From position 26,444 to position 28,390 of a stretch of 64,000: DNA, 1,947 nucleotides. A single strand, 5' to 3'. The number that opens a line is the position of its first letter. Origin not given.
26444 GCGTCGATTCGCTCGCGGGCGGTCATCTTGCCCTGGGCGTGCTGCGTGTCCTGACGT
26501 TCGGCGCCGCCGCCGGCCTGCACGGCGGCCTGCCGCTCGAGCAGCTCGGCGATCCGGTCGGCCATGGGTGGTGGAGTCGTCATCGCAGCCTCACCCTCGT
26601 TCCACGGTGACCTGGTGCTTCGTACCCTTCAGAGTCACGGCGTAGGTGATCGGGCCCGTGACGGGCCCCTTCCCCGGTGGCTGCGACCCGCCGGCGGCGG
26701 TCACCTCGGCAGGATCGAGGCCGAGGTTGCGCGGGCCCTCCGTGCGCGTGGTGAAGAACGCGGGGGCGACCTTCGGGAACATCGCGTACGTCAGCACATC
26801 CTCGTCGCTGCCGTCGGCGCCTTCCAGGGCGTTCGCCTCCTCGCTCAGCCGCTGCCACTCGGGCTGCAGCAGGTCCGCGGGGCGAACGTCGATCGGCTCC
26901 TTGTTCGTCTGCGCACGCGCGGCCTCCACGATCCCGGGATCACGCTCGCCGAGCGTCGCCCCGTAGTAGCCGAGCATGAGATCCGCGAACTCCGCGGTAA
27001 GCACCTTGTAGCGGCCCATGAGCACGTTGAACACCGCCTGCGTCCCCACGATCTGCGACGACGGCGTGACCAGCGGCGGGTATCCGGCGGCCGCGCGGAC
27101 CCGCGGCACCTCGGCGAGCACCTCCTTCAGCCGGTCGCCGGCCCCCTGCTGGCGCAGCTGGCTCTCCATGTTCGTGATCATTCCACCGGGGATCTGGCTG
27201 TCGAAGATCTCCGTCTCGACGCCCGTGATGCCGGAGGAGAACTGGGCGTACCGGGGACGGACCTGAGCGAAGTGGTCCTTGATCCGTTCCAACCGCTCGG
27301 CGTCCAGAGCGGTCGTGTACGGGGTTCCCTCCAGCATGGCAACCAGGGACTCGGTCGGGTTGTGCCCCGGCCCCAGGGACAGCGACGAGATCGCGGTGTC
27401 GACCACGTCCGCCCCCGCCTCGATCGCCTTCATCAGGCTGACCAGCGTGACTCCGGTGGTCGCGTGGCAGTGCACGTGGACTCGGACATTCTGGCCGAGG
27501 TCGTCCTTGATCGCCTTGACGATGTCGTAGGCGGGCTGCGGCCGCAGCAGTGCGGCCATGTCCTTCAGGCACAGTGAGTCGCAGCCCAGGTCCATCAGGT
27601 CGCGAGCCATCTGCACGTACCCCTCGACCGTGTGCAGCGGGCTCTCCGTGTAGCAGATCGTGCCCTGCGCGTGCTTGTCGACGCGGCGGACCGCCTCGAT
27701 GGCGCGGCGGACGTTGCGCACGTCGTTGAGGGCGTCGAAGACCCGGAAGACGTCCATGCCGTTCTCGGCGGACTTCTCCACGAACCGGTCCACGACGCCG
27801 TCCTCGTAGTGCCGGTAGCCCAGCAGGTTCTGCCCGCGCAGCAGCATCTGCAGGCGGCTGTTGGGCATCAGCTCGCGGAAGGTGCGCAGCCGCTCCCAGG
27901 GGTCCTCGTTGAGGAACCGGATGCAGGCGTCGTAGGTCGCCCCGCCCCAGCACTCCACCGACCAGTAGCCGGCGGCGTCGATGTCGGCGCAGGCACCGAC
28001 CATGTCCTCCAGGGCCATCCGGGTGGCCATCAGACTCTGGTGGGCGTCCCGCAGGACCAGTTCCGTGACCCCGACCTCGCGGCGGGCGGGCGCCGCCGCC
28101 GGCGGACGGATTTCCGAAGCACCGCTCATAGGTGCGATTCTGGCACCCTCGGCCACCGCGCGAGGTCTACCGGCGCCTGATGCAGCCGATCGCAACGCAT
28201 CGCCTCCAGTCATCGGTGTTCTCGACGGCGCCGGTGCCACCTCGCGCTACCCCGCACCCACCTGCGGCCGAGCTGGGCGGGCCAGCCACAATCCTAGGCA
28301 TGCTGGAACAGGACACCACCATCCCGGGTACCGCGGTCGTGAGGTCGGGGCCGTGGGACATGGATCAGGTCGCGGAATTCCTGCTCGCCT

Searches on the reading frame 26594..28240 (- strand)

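Call 66: search_protein_families(library=pfam, proteins=[window:26594-28240:-], max_evalue=0.00001)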
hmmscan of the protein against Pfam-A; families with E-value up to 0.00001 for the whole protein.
window:26594-28240:- (549 aa): 2 families
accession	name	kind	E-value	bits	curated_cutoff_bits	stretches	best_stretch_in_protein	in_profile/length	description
PF02436.23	PYC_OADA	-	1.7e-50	172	27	1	345-502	1-167/201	Conserved carboxylase domain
PF00682.25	HMGL-like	-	4.4e-14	52.9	29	1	175-322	113-258/260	HMGL-like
